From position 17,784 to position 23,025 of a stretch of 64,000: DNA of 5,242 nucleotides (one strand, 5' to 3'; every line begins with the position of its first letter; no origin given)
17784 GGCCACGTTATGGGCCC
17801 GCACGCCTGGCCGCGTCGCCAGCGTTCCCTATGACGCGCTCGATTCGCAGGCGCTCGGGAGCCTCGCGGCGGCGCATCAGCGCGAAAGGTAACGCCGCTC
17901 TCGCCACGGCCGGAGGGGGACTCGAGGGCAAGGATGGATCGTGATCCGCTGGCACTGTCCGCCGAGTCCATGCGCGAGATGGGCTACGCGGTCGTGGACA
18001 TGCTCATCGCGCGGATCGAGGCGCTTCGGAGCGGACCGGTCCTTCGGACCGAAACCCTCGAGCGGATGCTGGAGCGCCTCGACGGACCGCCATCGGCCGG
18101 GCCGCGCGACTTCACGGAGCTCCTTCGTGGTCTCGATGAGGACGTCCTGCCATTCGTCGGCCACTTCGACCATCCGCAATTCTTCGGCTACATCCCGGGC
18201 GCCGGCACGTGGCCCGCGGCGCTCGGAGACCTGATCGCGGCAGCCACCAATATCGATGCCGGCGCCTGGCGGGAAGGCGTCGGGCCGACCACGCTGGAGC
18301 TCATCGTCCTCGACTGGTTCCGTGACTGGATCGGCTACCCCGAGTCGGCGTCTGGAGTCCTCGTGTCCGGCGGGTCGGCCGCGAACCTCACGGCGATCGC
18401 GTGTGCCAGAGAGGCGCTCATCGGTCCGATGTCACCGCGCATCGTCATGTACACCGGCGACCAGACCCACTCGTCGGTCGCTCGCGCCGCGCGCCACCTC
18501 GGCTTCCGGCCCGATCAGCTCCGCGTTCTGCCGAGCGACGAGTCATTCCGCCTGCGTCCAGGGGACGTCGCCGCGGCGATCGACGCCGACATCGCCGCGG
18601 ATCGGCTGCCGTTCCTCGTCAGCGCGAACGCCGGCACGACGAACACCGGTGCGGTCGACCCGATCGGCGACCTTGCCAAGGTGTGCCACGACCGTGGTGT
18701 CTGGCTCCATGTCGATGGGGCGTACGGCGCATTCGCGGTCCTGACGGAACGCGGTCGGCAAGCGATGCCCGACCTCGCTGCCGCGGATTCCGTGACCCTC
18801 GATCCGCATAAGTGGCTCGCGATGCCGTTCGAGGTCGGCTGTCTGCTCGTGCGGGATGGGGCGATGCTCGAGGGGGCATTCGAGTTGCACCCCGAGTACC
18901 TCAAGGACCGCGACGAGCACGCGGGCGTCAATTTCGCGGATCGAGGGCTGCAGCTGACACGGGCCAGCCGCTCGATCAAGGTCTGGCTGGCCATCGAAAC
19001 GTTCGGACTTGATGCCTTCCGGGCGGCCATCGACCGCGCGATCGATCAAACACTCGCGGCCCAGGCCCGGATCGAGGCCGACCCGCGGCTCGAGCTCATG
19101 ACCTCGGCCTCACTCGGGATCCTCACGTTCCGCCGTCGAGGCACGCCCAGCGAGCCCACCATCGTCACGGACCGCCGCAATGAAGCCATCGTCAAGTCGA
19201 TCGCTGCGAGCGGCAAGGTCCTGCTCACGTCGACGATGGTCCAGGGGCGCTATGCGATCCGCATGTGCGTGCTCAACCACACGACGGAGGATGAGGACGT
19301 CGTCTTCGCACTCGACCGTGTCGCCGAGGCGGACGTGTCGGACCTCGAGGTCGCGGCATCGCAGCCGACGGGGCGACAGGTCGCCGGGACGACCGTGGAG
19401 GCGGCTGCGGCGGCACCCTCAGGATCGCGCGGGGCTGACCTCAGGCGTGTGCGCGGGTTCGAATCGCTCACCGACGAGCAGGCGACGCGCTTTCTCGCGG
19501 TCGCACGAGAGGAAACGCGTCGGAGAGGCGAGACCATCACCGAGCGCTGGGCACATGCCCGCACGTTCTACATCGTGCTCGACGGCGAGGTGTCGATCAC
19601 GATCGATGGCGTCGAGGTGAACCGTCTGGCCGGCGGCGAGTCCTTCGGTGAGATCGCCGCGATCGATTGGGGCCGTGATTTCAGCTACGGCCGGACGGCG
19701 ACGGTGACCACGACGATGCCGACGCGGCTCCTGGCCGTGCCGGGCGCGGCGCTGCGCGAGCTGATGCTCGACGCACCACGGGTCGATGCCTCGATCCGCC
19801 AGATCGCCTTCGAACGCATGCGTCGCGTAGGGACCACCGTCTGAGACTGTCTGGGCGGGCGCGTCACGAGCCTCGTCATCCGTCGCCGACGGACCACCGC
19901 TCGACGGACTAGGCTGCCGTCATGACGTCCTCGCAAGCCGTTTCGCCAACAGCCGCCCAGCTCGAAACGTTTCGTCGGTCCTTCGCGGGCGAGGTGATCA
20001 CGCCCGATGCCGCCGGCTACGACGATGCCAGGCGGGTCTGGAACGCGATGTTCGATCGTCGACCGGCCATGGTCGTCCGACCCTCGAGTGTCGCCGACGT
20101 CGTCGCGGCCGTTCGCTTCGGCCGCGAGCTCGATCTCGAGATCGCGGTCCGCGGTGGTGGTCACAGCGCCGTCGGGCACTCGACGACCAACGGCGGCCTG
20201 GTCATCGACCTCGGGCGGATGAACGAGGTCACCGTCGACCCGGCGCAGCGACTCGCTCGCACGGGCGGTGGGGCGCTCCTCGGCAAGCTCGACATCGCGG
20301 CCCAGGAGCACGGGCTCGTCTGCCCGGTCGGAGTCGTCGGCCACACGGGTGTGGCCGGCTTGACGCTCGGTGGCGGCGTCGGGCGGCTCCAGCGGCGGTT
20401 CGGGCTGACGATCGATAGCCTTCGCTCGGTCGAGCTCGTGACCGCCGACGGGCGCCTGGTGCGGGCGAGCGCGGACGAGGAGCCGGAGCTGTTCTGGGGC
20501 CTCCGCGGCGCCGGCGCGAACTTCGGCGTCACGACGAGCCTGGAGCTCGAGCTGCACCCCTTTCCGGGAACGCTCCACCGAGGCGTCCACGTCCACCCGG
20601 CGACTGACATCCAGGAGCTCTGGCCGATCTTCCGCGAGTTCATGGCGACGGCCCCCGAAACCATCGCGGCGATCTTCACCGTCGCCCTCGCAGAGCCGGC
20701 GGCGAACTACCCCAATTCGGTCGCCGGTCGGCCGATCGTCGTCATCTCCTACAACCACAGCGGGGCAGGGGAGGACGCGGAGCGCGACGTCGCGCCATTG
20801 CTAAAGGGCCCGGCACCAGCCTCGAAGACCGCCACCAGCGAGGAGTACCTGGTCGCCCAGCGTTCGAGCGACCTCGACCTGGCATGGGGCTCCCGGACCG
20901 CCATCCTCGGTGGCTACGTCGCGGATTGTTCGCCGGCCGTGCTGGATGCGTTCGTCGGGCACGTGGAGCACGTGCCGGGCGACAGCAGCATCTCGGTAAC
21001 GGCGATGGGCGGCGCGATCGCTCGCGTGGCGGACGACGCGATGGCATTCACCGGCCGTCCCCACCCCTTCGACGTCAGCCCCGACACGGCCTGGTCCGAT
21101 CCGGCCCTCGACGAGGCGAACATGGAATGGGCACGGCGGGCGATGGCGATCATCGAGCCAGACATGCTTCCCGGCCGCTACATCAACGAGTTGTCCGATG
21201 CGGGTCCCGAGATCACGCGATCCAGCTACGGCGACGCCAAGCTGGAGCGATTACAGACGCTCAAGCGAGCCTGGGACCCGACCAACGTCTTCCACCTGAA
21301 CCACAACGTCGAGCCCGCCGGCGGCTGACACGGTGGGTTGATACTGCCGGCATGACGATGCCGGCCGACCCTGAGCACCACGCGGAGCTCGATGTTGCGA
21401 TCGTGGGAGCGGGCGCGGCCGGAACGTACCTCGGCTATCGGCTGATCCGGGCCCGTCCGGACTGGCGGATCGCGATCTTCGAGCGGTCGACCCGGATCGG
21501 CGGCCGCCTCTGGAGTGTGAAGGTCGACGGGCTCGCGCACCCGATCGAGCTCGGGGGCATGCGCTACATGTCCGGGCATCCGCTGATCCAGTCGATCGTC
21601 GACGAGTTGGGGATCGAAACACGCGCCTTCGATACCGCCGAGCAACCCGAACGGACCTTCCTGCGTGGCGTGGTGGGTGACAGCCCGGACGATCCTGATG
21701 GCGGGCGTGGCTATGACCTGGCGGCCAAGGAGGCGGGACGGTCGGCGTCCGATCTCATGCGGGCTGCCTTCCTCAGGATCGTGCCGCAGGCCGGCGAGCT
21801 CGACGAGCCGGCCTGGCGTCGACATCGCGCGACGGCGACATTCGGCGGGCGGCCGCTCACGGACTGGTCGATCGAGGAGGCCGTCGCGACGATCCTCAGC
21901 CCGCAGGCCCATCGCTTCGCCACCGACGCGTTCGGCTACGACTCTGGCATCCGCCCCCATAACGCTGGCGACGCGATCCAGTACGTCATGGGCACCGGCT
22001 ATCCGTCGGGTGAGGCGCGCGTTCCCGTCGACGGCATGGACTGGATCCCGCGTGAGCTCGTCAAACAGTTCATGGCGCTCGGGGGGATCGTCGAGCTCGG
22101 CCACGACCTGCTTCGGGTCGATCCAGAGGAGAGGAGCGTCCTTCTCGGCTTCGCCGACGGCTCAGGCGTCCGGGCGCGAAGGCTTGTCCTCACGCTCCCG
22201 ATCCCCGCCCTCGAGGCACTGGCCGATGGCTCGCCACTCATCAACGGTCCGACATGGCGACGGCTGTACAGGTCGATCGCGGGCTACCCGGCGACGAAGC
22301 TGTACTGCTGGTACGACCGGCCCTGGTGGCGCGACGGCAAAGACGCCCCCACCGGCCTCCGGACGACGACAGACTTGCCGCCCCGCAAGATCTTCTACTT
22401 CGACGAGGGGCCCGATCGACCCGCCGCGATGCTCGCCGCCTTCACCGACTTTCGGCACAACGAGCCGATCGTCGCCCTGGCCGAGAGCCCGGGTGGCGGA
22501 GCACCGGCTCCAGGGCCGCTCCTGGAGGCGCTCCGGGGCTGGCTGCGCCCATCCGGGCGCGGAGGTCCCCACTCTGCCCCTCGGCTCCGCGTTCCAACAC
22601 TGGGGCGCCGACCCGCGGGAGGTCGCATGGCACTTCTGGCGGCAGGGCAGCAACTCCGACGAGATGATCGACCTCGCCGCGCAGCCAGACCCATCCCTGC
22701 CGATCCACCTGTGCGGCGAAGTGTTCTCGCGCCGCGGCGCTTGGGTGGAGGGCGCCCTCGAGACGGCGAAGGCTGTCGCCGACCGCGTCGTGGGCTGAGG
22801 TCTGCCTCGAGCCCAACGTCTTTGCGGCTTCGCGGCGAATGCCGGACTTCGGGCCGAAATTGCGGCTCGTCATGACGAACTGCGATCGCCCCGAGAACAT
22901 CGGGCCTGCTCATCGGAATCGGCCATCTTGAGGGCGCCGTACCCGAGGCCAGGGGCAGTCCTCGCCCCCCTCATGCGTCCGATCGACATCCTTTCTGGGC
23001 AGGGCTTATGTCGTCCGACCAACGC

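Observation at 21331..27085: A 20-nt motif shared by the translation-start regions of two oxidative-metabolism genes, plus an inverted copy in an operator-like palindrome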

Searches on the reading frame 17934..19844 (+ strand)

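Call 7: search_protein_families(library=pfam, proteins=[window:17934-19844:+])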
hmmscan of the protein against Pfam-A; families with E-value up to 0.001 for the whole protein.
window:17934-19844:+ (636 aa): 5 families
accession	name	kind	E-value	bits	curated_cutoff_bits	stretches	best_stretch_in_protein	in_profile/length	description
PF00282.25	Pyridoxal_deC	-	6.6e-67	226.3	27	1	57-400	16-373/375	Pyridoxal-dependent decarboxylase conserved domain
PF00027.35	cNMP_binding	-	6.7e-11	42.5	27.5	1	530-611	5-86/89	Cyclic nucleotide-binding domain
PF00266.25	Aminotran_5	-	3.6e-07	29.9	21.5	1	129-264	52-178/371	Aminotransferase class-V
PF00155.27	Aminotran_1_2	-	1.9e-05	24.4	19.7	1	137-270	63-194/361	Aminotransferase class I and II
PF01212.27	Beta_elim_lyase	-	2.4e-05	24.3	27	1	140-335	49-238/288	Beta-eliminating lyase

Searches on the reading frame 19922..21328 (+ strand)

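Call 7: search_protein_families(library=pfam, proteins=[window:19922-21328:+])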
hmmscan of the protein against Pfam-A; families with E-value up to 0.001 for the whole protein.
window:19922-21328:+ (468 aa): 2 families
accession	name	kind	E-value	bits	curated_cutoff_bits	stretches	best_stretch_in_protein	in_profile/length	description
PF01565.28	FAD_binding_4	-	2.4e-30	105.5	26.4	1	48-183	1-139/139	FAD binding domain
PF08031.17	BBE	-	1.2e-08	35.3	20.6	1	420-464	2-45/45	Berberine and berberine like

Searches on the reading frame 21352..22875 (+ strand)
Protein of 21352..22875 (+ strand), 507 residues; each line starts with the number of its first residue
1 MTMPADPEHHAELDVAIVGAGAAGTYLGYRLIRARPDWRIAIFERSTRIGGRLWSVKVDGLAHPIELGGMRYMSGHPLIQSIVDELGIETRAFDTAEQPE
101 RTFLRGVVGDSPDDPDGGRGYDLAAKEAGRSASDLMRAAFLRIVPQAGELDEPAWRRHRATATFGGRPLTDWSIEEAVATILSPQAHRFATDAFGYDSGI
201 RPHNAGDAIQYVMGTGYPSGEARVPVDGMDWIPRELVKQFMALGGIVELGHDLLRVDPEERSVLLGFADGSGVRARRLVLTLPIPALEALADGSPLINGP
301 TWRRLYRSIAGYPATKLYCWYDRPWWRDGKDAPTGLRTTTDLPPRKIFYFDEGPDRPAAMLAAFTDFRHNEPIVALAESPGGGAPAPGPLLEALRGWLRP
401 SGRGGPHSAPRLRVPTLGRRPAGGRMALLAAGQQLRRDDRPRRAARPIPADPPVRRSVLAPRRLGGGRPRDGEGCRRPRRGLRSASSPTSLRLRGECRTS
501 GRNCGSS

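Call 7: search_protein_families(library=pfam, proteins=[window:21352-22875:+])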
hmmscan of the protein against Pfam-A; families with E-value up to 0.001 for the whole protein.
window:21352-22875:+ (507 aa): 4 families
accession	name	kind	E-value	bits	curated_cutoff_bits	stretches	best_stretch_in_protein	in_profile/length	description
PF01593.30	Amino_oxidase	-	5.5e-27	95.6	19.8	1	29-376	8-348/443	Flavin containing amine oxidoreductase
PF13450.12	NAD_binding_8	-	5.6e-09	36.6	21.9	1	17-86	1-68/68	NAD(P)-binding Rossmann-like domain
PF01946.23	Thi4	-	4.9e-07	29.7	26.2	1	9-55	14-59/235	Thi4 family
PF13454.12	NAD_binding_9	-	7.8e-07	29.6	21.8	1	16-55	1-42/155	FAD-NAD(P)-binding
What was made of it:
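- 21346..21354 (+): Discriminator GCCGGC followed by the start codon ATG. The inferred transcription start is the A at 21352, giving a leaderless mRNA. The FAD-binding GxGxxG motif begins about residue 17 (call 7).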

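Call 10: find_encoding_contigs(protein=window:21352-22875:+, flank=10000, max_places=6)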
Protein window:21352-22875:+ (507 aa): no gene with exactly this product is on record in the collection.

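Call 16: find_related_loci(query=window:21352-22875:+, collection=genome_contigs, flank=10000)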
Query window:21352-22875:+ (507 aa) in genome_contigs; peptide patterns used: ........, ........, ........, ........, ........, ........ (x = any residue, [..] = any of these).
551 stretches matched a pattern; 9 encode a relative of the query (tblastn E <= 1e-3); 9 distinct loci.
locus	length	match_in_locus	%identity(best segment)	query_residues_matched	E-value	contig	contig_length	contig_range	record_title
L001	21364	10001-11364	82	11-464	0e+0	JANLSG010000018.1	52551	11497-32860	MAG: Chloroflexota bacterium isolate OTE_25_metabat_404 OTE_25_k141_3327227, whole genome shotgun sequence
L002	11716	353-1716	81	11-464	0e+0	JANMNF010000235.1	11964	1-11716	MAG: Chloroflexota bacterium isolate OTE_58_metabat_368 OTE_58_k141_98708, whole genome shotgun sequence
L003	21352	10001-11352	81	13-459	0e+0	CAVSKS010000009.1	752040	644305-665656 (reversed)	MAG: uncultured Chloroflexia bacterium isolate MFD09206.bin.2.195 genome assembly, contig: contig_4631, whole genome sho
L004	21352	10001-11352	80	19-467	0e+0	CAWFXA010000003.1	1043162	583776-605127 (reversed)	MAG: uncultured Chloroflexia bacterium isolate MFD06742.bin.1.113 genome assembly, contig: contig_8774, whole genome sho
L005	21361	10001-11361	73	1-452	0e+0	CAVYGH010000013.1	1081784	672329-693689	MAG: uncultured Chloroflexia bacterium isolate MFD00392.bin.2.85 genome assembly, contig: contig_5618, whole genome shot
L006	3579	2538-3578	75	5-351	2e-171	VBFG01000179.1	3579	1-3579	MAG: Chloroflexi bacterium isolate CF_46 14_1009_16_30cm_scaffold_94660, whole genome shotgun sequence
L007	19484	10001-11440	81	1-478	0e+0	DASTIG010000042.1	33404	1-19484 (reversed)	MAG TPA_asm: Candidatus Limnocylindrales bacterium isolate SMAG_U924 k141_1435203, whole genome shotgun sequence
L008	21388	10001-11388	78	1-458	1e-176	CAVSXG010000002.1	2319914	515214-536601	MAG: uncultured Chloroflexia bacterium isolate MFD09212.bin.2.111 genome assembly, contig: contig_20265, whole genome sh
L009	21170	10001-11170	59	11-399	4e-137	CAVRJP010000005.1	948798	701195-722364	MAG: uncultured Chloroflexia bacterium isolate MFD04935.bin.2.127 genome assembly, contig: contig_821, whole genome shot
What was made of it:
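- The relatives are Chloroflexota/Limnocylindrales MAGs (call 16).
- Tried and rejected: The relatives are Chloroflexota (call 16).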

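Call 65: search_protein_families(library=ncbifam, proteins=[window:21352-22875:+, L009:5996-8173:+, L009:5228-5809:-])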
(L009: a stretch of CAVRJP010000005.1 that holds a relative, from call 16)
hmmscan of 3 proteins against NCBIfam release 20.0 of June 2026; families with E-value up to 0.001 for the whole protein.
window:21352-22875:+ (507 aa): 10 families
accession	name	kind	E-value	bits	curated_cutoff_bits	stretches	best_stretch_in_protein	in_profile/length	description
NF053546.1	violacein_VioA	equivalog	4.7e-15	55.8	600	2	14-94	1-83/411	flavin-dependent violacein biosynthesis tryptophan-2 monooxygenase VioA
NF008841.0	PRK11883.1-1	equivalog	5.3e-10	38.8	517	1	14-107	5-97/453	protoporphyrinogen oxidase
TIGR00562.1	proto_IX_ox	equivalog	7.1e-08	31.5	97.85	1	14-91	4-79/470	protoporphyrinogen oxidase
TIGR03467.1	HpnE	equivalog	6.8e-07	29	283.05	1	15-88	1-72/430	hydroxysqualene dehydroxylase HpnE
TIGR01789.1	lycopene_cycl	equivalog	1e-05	24.9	215.2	1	14-55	1-43/370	lycopene beta-cyclase CrtY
TIGR00292.1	TIGR00292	equivalog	6e-05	22.4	148.3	1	9-55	18-62/254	sulfide-dependent adenosine diphosphate thiazole synthase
NF005560.0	PRK07233.1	equivalog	9.9e-05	21.3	252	0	15-61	3-47/435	hypothetical protein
NF005548.0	PRK07208.1-4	equivalog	0.00012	20.9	389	1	14-86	5-73/488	hypothetical protein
NF008845.0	PRK11883.1-5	equivalog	0.0005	18.5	560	1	14-91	6-85/468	protoporphyrinogen oxidase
NF005547.0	PRK07208.1-3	equivalog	0.0006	18.7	380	0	14-86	6-74/465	hypothetical protein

L009:5996-8173:+ (725 aa): 20 families
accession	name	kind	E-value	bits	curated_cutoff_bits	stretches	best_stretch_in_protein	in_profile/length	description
TIGR01525.1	ATPase-IB_hvy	subfamily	8.1e-189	629.1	346.25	1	140-717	1-560/560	heavy metal translocating P-type ATPase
TIGR01511.1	ATPase-IB1_Cu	subfamily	5.8e-185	616.2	397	1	121-718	1-542/542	copper-translocating P-type ATPase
NF007952.0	PRK10671.1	equivalog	3.6e-178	594.4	1316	1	80-717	192-831/838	copper-exporting P-type ATPase CopA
TIGR01512.1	ATPase-IB2_Cd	subfamily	1.1e-121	407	313.5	2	179-491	21-314/494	cadmium family heavy metal-translocating P-type ATPase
NF008262.1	PRK11033.1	equivalog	6.3e-102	342.3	1005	1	180-708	199-722/731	zinc/cadmium/mercury/lead-transporting ATPase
NF033775.1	P_type_ZntA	exception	7.2e-91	305.6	1240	1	179-705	203-720/732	Zn(II)/Cd(II)/Pb(II) translocating P-type ATPase ZntA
TIGR01494.1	ATPase_P-type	subfamily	2.1e-82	277.1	62.3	1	182-687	2-465/478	HAD-IC family P-type ATPase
TIGR01497.1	kdpB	equivalog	1e-51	175.9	527.9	1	156-660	46-566/675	potassium-transporting ATPase subunit KdpB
TIGR01647.1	ATPase-IIIA_H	equivalog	1.7e-46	158.8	615.5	2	179-443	58-323/755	plasma-membrane proton-efflux P-type ATPase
NF010609.0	PRK14010.1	equivalog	1.1e-39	136.2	1323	2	512-653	415-554/673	K(+)-transporting ATPase subunit B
TIGR01517.1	ATPase-IIB_Ca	equivalog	4.4e-35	121.1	507.05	2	529-677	535-702/882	calcium-translocating P-type ATPase, PMCA-type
TIGR01522.1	ATPase-IIA2_Ca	equivalog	4.2e-30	104.2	798.3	3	582-662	567-648/854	calcium-transporting P-type ATPase, PMR1-type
TIGR01524.1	ATPase-IIIB_Mg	equivalog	3.7e-28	97.9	610.75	3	581-644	581-644/867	magnesium-translocating P-type ATPase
TIGR01116.1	ATPase-IIA1_Ca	equivalog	5e-28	97.7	703.4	2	529-662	457-603/799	calcium-translocating P-type ATPase, SERCA-type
TIGR01657.1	P-ATPase-V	hypoth_equivalog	1e-25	89.5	618.25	3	579-628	779-828/1055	ATP13A2 family polyamine export P-type ATPase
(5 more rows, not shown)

L009:5228-5809:- (193 aa): 5 families
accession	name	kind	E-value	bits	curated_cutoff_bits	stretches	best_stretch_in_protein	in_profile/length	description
TIGR00589.1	ogt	superfamily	6.2e-24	83.8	46.4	1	102-168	4-70/80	methylated-DNA--[protein]-cysteine S-methyltransferase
NF007626.0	PRK10286.1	equivalog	2.5e-21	76.5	192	1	77-167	66-155/171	methylated-DNA--[protein]-cysteine S-methyltransferase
NF011964.0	PRK15435.1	equivalog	4.4e-20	72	345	1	86-182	257-349/354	bifunctional DNA-binding transcriptional regulator/O6-methylguanine-DNA methyltransferase Ada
NF041132.1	DNA_protcyst_Mta_Thcoc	equivalog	1.4e-11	44.6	250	1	109-160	102-151/169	methylated-DNA--protein-cysteine methyltransferase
NF003022.0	PRK03887.1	equivalog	5.7e-11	42.5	164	1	109-160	102-151/175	methylated-DNA--protein-cysteine methyltransferase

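Call 73: search_protein_families(library=pfam, proteins=[L008:1501-2574:-])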
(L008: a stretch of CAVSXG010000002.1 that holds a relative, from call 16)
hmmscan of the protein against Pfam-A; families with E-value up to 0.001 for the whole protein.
L008:1501-2574:- (357 aa): 5 families
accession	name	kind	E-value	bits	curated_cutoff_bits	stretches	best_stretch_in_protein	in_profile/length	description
PF12840.13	HTH_20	-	7.4e-12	45.5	27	1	278-325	2-50/51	Helix-turn-helix domain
PF01022.26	HTH_5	-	9.3e-10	38.7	22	1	279-323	1-45/47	Bacterial regulatory protein, arsR family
PF08279.18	HTH_11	-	6.5e-05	23.2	25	1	282-322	2-44/55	HTH domain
PF12802.13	MarR_2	-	0.00015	22.3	27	1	283-324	8-51/61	MarR family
PF13412.12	HTH_24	-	0.0004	20.3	21.9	1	279-323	2-47/48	Winged helix-turn-helix DNA-binding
